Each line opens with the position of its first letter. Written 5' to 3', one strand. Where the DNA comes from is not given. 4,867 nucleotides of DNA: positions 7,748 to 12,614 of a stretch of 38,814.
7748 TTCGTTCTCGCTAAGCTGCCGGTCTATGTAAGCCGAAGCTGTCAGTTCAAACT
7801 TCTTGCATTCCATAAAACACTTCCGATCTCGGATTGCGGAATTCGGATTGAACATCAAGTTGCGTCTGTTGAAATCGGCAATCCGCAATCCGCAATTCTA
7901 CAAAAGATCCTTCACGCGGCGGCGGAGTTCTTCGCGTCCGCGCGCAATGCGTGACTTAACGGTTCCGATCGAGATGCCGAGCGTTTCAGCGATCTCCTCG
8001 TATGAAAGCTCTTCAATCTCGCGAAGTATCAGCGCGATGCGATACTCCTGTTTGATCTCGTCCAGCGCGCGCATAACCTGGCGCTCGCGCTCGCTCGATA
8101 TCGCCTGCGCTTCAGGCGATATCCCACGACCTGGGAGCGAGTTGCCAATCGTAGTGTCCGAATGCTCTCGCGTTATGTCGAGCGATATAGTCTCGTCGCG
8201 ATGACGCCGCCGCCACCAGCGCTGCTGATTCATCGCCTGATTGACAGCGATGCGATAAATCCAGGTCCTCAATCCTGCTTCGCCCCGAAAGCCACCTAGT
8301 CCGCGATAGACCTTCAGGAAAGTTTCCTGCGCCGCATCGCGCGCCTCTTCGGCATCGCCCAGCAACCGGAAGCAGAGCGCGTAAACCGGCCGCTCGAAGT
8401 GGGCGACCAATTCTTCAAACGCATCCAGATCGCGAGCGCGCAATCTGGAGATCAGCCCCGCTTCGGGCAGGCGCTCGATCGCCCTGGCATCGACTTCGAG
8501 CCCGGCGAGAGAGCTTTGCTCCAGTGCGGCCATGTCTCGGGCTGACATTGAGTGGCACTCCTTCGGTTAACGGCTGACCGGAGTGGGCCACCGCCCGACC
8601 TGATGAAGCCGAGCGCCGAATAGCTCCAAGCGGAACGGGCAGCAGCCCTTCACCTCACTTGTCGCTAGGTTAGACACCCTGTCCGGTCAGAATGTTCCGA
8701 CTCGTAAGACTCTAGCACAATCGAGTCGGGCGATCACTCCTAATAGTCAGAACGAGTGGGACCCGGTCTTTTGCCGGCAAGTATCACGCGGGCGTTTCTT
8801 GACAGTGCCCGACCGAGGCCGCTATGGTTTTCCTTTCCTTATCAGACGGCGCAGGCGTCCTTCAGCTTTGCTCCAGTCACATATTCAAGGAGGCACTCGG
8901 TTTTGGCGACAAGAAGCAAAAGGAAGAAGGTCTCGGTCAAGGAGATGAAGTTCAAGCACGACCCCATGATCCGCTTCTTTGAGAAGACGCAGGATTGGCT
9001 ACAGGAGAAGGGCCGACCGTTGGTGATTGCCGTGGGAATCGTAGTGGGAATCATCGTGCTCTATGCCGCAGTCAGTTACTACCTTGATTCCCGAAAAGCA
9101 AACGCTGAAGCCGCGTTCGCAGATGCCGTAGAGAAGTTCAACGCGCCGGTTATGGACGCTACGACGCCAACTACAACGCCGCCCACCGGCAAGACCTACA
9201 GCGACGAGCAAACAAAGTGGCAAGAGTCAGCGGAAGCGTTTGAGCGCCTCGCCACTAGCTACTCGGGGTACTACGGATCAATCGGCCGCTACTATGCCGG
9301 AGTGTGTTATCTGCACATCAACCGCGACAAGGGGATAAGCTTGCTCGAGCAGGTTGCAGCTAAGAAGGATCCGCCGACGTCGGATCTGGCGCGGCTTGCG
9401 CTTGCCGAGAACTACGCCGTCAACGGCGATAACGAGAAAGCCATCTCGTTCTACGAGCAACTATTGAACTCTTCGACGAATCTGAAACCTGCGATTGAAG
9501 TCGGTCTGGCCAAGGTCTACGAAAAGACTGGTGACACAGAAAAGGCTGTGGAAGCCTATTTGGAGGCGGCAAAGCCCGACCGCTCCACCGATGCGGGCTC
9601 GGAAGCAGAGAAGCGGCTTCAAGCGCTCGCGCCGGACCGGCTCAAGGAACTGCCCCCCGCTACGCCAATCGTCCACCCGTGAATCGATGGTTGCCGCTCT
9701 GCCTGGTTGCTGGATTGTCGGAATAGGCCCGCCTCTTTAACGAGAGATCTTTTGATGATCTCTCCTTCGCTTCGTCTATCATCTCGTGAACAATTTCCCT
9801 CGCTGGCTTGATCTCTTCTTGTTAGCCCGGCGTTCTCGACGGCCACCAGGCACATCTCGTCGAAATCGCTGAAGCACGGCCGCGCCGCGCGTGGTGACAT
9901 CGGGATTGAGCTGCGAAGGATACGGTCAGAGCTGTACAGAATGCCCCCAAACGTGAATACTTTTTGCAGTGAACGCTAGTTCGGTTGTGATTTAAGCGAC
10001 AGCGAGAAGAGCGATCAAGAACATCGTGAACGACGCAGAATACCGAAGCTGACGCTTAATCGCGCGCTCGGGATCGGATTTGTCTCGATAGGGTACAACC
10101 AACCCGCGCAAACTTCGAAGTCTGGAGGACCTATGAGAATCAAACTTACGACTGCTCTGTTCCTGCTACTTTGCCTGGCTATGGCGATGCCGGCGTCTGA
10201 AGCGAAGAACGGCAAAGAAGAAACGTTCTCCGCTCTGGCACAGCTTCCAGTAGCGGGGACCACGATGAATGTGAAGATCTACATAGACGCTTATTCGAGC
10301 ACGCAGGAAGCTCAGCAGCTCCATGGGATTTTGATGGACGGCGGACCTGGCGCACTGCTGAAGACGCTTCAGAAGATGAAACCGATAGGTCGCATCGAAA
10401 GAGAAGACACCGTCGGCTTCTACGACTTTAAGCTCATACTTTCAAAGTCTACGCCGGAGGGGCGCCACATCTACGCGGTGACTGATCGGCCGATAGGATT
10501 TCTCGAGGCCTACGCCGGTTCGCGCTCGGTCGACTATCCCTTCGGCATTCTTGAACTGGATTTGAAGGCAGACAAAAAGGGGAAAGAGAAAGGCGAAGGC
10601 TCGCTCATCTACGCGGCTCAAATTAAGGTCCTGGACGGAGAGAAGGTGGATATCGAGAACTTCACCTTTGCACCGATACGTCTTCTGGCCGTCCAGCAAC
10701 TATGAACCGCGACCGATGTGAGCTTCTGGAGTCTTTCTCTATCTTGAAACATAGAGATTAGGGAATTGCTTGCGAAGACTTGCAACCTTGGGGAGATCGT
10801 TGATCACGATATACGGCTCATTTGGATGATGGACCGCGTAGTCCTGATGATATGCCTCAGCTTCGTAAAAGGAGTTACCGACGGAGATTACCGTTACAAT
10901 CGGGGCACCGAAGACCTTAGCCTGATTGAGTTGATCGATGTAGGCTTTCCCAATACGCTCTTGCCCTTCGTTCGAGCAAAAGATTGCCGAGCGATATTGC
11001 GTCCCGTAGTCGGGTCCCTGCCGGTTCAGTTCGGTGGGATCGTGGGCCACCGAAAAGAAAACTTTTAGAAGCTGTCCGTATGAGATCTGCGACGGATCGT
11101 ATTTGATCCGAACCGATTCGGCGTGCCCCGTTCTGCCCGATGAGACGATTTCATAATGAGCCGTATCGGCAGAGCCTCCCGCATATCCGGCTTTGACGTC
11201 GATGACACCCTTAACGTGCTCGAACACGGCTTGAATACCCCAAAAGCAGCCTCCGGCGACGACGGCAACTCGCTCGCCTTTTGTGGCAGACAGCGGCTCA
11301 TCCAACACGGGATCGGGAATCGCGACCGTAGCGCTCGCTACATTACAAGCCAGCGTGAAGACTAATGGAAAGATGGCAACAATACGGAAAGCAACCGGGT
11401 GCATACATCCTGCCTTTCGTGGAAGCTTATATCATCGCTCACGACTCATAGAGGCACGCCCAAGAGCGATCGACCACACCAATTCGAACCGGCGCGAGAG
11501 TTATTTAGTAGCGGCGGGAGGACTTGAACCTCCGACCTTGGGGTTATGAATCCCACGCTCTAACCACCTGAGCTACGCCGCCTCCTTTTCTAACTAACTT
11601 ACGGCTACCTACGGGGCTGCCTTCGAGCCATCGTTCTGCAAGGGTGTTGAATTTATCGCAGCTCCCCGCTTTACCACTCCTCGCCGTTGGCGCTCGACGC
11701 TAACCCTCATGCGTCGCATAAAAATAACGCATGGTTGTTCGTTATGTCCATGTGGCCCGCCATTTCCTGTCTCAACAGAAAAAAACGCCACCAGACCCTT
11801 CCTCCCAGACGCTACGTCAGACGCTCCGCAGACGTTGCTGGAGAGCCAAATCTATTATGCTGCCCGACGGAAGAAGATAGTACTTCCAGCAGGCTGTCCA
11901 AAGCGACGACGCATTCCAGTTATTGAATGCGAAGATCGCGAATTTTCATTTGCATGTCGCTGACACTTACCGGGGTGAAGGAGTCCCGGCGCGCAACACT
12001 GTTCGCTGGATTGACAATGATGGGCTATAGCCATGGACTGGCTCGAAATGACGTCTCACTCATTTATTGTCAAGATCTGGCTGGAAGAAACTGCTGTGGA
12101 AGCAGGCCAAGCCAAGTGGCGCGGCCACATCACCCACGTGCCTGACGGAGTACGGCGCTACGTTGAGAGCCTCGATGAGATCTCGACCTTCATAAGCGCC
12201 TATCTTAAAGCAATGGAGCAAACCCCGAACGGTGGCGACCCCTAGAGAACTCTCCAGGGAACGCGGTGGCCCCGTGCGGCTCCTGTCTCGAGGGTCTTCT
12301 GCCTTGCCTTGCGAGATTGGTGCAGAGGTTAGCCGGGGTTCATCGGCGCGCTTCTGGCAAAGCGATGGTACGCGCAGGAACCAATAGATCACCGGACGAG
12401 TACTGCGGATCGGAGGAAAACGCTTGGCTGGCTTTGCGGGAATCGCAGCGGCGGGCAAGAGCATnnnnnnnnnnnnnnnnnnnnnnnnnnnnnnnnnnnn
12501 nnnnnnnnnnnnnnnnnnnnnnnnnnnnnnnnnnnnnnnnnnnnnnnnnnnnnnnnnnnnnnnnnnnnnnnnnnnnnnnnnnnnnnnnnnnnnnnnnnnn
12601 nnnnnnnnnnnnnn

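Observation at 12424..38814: Complete contractile injection system locus with cap-first, dual-sheath, dual-tube layout and no phage head or lysis genes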

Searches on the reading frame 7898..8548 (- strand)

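Call 6: search_protein_families(library=pfam, proteins=[window:7898-8548:-], max_evalue=0.01)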
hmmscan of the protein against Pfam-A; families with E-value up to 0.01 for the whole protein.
window:7898-8548:- (216 aa): 9 families
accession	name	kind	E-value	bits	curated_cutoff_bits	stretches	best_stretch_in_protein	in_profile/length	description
PF08281.18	Sigma70_r4_2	-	1.2e-17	63.7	25.7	1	156-208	2-54/54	Sigma-70, region 4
PF04542.20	Sigma70_r2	-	8.9e-15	54.7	24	1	47-114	1-67/71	Sigma-70 region 2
PF04545.22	Sigma70_r4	-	1.4e-09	37.7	24.1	1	161-209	1-49/50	Sigma-70, region 4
PF13412.12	HTH_24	-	3.3e-05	23.8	21.9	1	174-203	8-40/48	Winged helix-turn-helix DNA-binding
PF13384.12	HTH_23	-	0.00056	20.1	24.6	1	168-202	4-39/50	Homeodomain-like domain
PF13404.12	HTH_AsnC-type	-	0.00059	20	27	1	180-203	17-40/42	AsnC-type helix-turn-helix domain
PF07638.17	Sigma70_ECF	-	0.0058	17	21.1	1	162-213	133-184/185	ECF sigma factor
PF00196.25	GerE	-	0.006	16.6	23.5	0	181-201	18-38/57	Bacterial regulatory proteins, luxR family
PF01047.28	MarR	-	0.007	16.7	24.6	0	168-199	5-36/59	MarR family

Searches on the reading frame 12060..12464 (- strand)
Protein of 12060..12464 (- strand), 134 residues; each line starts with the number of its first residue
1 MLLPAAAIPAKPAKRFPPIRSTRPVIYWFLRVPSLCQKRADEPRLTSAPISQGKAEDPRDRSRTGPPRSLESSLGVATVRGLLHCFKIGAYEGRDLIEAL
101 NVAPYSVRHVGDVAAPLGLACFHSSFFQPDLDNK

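Call 6: search_protein_families(library=pfam, proteins=[window:12060-12464:-], max_evalue=0.01)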
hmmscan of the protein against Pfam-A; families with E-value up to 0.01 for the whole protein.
window:12060-12464:- (134 aa): 0 families

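Call 78: search_protein_families(library=phrogs, proteins=[window:12060-12464:-], max_evalue=0.01)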
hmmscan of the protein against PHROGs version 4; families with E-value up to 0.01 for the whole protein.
window:12060-12464:- (134 aa): 0 families
